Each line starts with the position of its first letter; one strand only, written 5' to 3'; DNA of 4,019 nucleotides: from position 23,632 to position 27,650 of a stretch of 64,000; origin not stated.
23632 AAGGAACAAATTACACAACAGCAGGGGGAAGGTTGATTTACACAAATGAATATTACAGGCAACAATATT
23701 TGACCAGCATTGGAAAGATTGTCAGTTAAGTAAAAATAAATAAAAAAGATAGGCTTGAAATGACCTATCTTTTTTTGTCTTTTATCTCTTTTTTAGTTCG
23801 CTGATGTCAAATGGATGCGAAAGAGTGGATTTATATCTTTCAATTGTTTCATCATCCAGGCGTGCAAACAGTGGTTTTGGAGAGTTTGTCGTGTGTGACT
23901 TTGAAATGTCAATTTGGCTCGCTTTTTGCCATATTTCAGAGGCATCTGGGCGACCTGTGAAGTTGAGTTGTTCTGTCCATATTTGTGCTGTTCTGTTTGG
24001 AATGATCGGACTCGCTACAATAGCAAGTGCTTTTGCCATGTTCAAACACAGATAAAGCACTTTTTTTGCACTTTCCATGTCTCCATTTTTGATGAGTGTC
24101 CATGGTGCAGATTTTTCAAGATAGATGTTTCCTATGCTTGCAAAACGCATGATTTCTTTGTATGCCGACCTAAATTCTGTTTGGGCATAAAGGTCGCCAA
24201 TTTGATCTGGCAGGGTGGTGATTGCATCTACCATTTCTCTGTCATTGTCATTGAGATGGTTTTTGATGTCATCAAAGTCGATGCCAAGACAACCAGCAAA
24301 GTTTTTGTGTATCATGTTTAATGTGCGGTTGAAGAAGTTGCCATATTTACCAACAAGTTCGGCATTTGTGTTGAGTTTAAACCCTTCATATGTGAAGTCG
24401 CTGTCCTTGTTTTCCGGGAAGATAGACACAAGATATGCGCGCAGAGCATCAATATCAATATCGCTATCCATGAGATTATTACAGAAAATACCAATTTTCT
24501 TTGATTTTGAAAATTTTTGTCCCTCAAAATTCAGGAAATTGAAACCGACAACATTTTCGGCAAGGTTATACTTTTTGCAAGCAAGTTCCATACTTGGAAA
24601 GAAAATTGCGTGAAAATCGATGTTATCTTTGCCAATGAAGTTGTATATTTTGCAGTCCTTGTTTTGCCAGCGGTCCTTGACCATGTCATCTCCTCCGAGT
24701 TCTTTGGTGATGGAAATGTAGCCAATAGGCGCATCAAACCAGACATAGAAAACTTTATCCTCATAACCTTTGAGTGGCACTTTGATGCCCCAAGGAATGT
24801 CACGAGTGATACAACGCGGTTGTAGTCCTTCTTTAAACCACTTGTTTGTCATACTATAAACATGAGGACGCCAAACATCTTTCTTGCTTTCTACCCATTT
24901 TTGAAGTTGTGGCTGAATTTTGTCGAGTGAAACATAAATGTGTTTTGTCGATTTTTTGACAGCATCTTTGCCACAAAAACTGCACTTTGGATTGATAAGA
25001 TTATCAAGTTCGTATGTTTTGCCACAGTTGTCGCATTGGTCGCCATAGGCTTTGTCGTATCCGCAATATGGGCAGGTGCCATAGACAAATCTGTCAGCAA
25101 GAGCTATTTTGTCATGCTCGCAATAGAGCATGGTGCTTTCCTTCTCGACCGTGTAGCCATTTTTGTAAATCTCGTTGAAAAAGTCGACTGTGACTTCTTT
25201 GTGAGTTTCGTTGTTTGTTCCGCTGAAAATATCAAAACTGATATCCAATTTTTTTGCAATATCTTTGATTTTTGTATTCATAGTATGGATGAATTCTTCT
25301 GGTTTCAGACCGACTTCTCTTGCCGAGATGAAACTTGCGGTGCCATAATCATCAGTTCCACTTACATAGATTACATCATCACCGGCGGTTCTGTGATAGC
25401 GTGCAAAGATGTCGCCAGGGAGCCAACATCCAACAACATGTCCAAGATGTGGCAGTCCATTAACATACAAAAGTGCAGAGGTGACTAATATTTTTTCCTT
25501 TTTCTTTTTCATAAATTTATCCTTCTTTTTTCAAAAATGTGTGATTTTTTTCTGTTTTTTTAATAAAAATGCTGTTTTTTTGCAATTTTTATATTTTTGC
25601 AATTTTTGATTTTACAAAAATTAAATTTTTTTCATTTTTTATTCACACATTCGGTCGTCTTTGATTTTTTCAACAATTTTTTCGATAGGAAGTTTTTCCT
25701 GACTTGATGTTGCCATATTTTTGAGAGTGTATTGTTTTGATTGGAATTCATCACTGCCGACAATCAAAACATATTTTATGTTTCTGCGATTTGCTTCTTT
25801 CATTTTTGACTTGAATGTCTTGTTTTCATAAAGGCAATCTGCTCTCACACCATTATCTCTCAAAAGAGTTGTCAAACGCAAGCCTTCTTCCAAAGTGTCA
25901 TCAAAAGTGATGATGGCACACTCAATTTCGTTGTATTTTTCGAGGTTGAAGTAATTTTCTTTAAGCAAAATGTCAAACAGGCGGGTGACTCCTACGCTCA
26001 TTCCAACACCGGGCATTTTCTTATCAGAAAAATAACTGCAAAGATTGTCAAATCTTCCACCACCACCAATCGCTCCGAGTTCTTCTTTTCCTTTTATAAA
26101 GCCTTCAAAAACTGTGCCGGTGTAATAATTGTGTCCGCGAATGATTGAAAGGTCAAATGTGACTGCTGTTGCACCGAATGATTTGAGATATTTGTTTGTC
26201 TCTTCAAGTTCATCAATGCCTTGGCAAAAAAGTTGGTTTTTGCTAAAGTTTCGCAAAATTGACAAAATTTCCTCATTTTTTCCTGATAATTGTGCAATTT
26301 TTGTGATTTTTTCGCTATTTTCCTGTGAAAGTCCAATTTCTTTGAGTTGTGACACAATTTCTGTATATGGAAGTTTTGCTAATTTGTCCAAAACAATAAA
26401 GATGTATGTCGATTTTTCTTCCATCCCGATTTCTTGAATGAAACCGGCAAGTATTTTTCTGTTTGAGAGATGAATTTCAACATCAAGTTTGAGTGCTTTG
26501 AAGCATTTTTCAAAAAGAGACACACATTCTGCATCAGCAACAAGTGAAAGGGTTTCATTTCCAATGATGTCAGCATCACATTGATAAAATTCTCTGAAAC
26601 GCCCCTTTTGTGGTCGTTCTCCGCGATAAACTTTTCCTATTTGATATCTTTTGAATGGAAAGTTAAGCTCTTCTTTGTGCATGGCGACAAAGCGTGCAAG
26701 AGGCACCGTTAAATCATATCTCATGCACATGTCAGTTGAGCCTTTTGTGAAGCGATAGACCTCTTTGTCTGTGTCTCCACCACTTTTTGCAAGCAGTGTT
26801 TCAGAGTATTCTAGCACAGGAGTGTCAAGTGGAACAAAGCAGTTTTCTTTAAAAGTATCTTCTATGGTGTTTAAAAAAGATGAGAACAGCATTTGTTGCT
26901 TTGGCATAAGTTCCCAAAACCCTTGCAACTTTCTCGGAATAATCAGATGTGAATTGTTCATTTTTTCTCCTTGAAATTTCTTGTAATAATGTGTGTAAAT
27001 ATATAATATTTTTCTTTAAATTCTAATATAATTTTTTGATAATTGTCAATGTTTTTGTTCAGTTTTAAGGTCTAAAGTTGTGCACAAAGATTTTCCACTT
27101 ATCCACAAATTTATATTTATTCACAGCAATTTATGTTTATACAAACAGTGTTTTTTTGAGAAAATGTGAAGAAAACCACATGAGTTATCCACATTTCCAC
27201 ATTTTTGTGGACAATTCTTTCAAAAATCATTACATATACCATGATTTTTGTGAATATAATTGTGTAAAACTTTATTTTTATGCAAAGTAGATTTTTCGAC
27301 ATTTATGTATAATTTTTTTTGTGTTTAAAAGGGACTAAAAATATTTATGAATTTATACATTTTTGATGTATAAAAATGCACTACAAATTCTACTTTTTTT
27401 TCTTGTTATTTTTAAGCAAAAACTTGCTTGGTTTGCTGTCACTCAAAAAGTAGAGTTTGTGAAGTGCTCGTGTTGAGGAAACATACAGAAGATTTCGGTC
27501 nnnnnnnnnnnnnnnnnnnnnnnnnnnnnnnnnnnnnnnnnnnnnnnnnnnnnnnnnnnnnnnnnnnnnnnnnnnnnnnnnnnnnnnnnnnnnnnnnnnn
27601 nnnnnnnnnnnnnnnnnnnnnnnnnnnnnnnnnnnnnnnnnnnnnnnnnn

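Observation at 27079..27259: Dense DnaA-box cluster in the helD/hisS spacer next to gyrBA, with no dnaA or dnaN nearby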

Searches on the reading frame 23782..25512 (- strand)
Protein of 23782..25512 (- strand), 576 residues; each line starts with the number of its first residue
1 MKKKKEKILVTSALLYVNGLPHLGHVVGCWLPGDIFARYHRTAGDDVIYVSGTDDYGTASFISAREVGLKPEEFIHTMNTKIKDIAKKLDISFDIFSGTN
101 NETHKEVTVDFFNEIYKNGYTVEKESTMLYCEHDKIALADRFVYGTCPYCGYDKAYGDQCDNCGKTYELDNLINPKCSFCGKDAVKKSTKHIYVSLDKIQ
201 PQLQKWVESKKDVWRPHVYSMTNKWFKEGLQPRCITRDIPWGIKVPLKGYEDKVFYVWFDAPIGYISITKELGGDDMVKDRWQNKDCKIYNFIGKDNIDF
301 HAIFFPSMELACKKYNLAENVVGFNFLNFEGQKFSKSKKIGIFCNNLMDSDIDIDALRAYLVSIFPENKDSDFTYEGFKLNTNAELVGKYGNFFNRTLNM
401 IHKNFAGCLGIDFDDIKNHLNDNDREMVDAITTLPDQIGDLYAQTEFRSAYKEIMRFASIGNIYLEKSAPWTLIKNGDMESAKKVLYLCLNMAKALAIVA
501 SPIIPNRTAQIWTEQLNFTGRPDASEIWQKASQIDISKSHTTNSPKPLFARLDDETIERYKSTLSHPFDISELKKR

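Call 7: search_protein_families(library=ncbifam, proteins=[window:23782-25512:-])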
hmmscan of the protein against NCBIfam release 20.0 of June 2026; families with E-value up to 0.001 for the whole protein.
window:23782-25512:- (576 aa): 16 families
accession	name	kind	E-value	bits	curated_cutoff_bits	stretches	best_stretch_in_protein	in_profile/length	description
NF001100.0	PRK00133.1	equivalog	1.4e-178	595.5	587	1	3-565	2-544/676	methionine--tRNA ligase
TIGR00398.1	metG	equivalog_domain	3.5e-149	497.9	336.35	1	8-552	1-529/530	methionine--tRNA ligase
NF008900.0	PRK12267.1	equivalog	8.1e-86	288.9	598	1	4-561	2-520/648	methionine--tRNA ligase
NF008859.0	PRK11893.2-1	equivalog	1.6e-48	165.9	553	1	16-380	12-375/498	methionine--tRNA ligase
NF008860.0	PRK11893.2-2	equivalog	8.1e-45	153.8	761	2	291-513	330-545/583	methionine--tRNA ligase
NF008863.0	PRK11893.2-5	equivalog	6.7e-34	117.3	551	1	7-530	6-498/531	methionine--tRNA ligase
NF008861.0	PRK11893.2-3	equivalog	3.6e-22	78.7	633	1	1-205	1-205/496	methionine--tRNA ligase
TIGR00396.1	leuS_bact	equivalog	1.3e-14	53.3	548.4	1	3-151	26-178/843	leucine--tRNA ligase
TIGR00422.1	valS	equivalog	4e-14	51.6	612.1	2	330-514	523-698/863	valine--tRNA ligase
NF004349.1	PRK05729.1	equivalog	4.4e-14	51.7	704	1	330-517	513-685/860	valine--tRNA ligase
NF008957.0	PRK12300.1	subfamily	9.3e-14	50.3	677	1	2-85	28-110/946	leucine--tRNA ligase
NF009687.0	PRK13208.1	equivalog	2.4e-13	49.2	738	2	16-140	48-186/801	valine--tRNA ligase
TIGR00392.1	ileS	equivalog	1e-12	47.1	621.4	1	320-517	597-791/861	isoleucine--tRNA ligase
TIGR00395.1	leuS_arch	equivalog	6e-07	27.8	648.5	1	4-86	23-103/938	leucine--tRNA ligase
NF000540.1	alt_ValS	exception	9.9e-05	20.5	900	0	17-58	44-84/827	valine--tRNA ligase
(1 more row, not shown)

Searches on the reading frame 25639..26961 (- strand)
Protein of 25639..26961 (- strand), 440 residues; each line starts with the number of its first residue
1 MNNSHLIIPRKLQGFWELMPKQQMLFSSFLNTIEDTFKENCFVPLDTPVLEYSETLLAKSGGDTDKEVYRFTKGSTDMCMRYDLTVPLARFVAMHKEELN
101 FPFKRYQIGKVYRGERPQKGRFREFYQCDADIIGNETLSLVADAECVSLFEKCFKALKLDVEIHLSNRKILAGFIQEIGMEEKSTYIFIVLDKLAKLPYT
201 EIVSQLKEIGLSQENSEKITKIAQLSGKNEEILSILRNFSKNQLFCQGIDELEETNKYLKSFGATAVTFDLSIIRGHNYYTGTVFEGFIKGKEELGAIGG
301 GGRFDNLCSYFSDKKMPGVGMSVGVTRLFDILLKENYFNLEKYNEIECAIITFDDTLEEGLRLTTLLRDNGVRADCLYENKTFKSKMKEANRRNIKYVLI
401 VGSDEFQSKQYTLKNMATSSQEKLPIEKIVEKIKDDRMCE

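Call 7: search_protein_families(library=ncbifam, proteins=[window:25639-26961:-])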
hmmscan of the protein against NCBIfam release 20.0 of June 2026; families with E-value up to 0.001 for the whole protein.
window:25639-26961:- (440 aa): 26 families (the best 25 are shown)
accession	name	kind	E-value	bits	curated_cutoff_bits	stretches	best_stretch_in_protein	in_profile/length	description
TIGR00442.1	hisS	equivalog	2.2e-110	369.5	286.75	1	11-425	2-405/406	histidine--tRNA ligase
NF009085.0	PRK12420.1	equivalog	5.9e-87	292.7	540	1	11-430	6-423/426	histidine--tRNA ligase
TIGR00443.1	hisZ_biosyn_reg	equivalog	8.8e-58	195.8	271.65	1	29-332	14-312/314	ATP phosphoribosyltransferase regulatory subunit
NF008941.0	PRK12292.2-4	equivalog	5.3e-41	140.8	447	1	13-374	11-360/393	ATP phosphoribosyltransferase regulatory subunit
NF008942.0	PRK12292.2-5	equivalog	5.6e-40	137.3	643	1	14-431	14-425/434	ATP phosphoribosyltransferase regulatory subunit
NF008940.0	PRK12292.2-3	equivalog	9.5e-36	123.4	450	1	31-405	25-395/404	ATP phosphoribosyltransferase regulatory subunit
NF008936.0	PRK12292.1-3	equivalog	4.1e-31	108.2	492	1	31-408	27-398/406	ATP phosphoribosyltransferase regulatory subunit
NF008953.0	PRK12295.1-6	equivalog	2e-28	99.5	384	2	28-178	14-161/384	ATP phosphoribosyltransferase regulatory subunit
NF009086.0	PRK12421.1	equivalog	8.6e-26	90.8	318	1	26-369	24-364/389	ATP phosphoribosyltransferase regulatory subunit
NF008938.0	PRK12292.1-6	equivalog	1.4e-23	83.5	833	1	32-392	29-381/420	ATP phosphoribosyltransferase regulatory subunit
NF008935.0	PRK12292.1-1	equivalog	1.5e-20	73.6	350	1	18-332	13-317/382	ATP phosphoribosyltransferase regulatory subunit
NF008939.0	PRK12292.2-1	equivalog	3.4e-18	65.6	335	1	15-393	9-385/391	ATP phosphoribosyltransferase regulatory subunit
NF008945.0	PRK12292.3-3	equivalog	5.5e-18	65.2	409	1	27-400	18-357/368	ATP phosphoribosyltransferase regulatory subunit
NF008952.0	PRK12295.1-5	equivalog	2.6e-17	63.1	360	2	32-162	13-140/363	ATP phosphoribosyltransferase regulatory subunit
NF008937.0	PRK12292.1-4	equivalog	8.8e-17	61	693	1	29-328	27-321/395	ATP phosphoribosyltransferase regulatory subunit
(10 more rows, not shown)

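Call 10: find_related_loci(query=window:25639-26961:-, collection=genome_contigs, flank=10000)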
Query window:25639-26961:- (440 aa) in genome_contigs; peptide patterns used: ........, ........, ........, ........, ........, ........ (x = any residue, [..] = any of these).
74 stretches matched a pattern; 33 encode a relative of the query (tblastn E <= 1e-3); 33 distinct loci.
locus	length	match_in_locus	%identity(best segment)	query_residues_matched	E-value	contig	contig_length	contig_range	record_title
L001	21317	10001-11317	78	1-439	0e+0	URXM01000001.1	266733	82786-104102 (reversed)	uncultured Clostridiales bacterium isolate UMGS1447 genome assembly, contig: NODE_4_length_266733_cov_10.892755, whole g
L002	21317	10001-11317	77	1-439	0e+0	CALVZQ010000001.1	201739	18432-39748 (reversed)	MAG: uncultured Clostridia bacterium isolate BRZ_FC__bin54 genome assembly, contig: BRZ_FC__NODE_67_length_201739_cov_10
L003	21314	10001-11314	74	1-438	0e+0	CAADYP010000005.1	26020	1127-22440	MAG TPA_asm: Clostridia bacterium, isolate HGM11342, WGS project CAADYP010000000 data, contig: ERS396355_2_k85_15388, wh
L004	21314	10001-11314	72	1-438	0e+0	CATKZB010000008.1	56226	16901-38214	MAG TPA_asm: uncultured Christensenella sp. isolate MGG06840_1680015412 genome assembly, contig: ERR3199580_853, whole g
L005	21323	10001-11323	71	1-440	0e+0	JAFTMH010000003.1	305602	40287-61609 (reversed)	MAG: Clostridia bacterium isolate RGIG3948 Roe_deer_Cecum-3__c1450, whole genome shotgun sequence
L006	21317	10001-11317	69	1-439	0e+0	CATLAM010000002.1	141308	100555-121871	MAG TPA_asm: uncultured Eubacteriales bacterium isolate MGG03578_1680015426 genome assembly, contig: ERR2844015_282, who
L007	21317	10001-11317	69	1-439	0e+0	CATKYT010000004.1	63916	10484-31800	MAG TPA_asm: uncultured Eubacteriales bacterium isolate MGG07323_1680015460 genome assembly, contig: ERR3199589_551, who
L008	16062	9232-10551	70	1-439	0e+0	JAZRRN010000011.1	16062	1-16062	MAG: Candidatus Caccovivens sp. isolate T1900045353_YK20190043.MAGScoT_cleanbin_000015 SGB_6775_k141_2796952, whole geno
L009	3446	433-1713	69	4-430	0e+0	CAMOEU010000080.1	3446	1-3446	MAG: uncultured Clostridia bacterium isolate SRR873600_bin.48_metaWRAP_v1.3_MAG genome assembly, contig: NODE_79829_leng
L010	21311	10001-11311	67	3-439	0e+0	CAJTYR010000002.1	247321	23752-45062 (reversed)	MAG TPA_asm: uncultured Christensenella sp. isolate MGBC114398 genome assembly, contig: MGBC114398.2, whole genome shotg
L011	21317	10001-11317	67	1-439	0e+0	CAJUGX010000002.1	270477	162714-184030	MAG TPA_asm: uncultured Christensenella sp. isolate MGBC129349 genome assembly, contig: MGBC129349.2, whole genome shotg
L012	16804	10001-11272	69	1-426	0e+0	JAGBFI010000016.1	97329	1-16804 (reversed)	MAG: Clostridia bacterium isolate RGIG9067 Water_deer_Rectum.Co__c441456, whole genome shotgun sequence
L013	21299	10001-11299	68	1-435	0e+0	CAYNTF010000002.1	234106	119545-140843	MAG TPA_asm: uncultured Lachnospiraceae bacterium isolate SRP141132_co6_278 genome assembly, contig: NODE_4_length_23410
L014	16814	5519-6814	66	1-434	0e+0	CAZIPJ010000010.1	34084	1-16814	MAG TPA_asm: uncultured Lachnospiraceae bacterium isolate SRP199465_co1_238 genome assembly, contig: NODE_2916_length_34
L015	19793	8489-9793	67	1-437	0e+0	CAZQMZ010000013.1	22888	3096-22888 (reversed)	MAG TPA_asm: uncultured Lachnospiraceae bacterium isolate SRP141132_co6_281 genome assembly, contig: NODE_1677_length_22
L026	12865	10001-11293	53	6-434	2e-157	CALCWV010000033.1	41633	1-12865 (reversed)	MAG TPA_asm: uncultured Clostridia bacterium isolate SRR1747054_bin.9_CONCOCT_v1.1_MAG genome assembly, contig: ERZ80828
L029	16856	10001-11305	50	4-437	3e-143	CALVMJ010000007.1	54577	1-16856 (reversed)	MAG: uncultured Clostridia bacterium isolate BRZ_DN__bin59 genome assembly, contig: BRZ_DN__NODE_894_length_54577_cov_10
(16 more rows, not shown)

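Call 45: search_protein_families(library=pfam, proteins=[L026:11314-11793:+, L029:11336-11797:+], max_evalue=0.0001)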
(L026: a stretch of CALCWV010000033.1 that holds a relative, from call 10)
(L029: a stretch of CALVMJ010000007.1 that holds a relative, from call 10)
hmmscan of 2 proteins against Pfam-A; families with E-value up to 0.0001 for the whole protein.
L026:11314-11793:+ (159 aa): 0 families

L029:11336-11797:+ (153 aa): 0 families

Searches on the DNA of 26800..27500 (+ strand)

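Call 9: search_rna_families(source=window, start=26800, end=27500, threshold=evalue, max_evalue=10)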
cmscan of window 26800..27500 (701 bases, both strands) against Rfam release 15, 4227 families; matches with E-value up to 10: 9.
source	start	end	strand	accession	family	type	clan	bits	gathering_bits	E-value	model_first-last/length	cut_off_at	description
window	27156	27200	-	RF03830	mir-1003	Gene; miRNA;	-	19.4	90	0.27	1-56/56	no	mir-1003 microRNA precursor family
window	27169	27255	-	RF00242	ctRNA_pT181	Gene; antisense;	-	19.4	56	9.3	1-94/94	no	ctRNA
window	27146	27240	-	RF01978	HOTAIRM1_4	Gene; lncRNA;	-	18.5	40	4.2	1-102/102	no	HOX antisense intergenic RNA myeloid 1 conserved region 4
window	27144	27188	+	RF03549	mir-15_2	Gene; miRNA;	-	17.2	80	1.5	1-56/56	no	mir-15_2 microRNA precursor family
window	27371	27471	+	RF00697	mir-186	Gene; miRNA;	-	15.5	70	7.1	1-82/82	no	mir-186 microRNA precursor family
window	27152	27264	-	RF00428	SNORA38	Gene; snRNA; snoRNA; HACA-box;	-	14.9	60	2.4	1-131/131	no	Small nucleolar RNA SNORA38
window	27382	27461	+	RF04099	MIR837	Gene; miRNA;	-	14.8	117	7.7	1-122/122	no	MIR837 microRNA precursor family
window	26827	26933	+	RF02212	ZFAT-AS1_2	Gene; lncRNA;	-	13.1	70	9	108-205/205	no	ZFAT antisense RNA 1 conserved region 2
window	26910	26929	-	RF01346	CRISPR-DR36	Gene; CRISPR;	-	12.3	38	8.7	1-36/36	no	CRISPR RNA direct repeat element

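Call 61: search_dna_similar(query=window:27050-27230:+, collection=plasmids, mode=distant, max_rows=8)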
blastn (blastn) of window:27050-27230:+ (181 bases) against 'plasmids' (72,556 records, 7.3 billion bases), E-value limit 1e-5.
No match.

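Call 62: search_dna_similar(query=window:27050-27230:+, collection=phages, mode=distant, max_rows=8)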
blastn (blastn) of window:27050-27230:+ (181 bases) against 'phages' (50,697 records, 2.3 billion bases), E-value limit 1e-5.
No match.
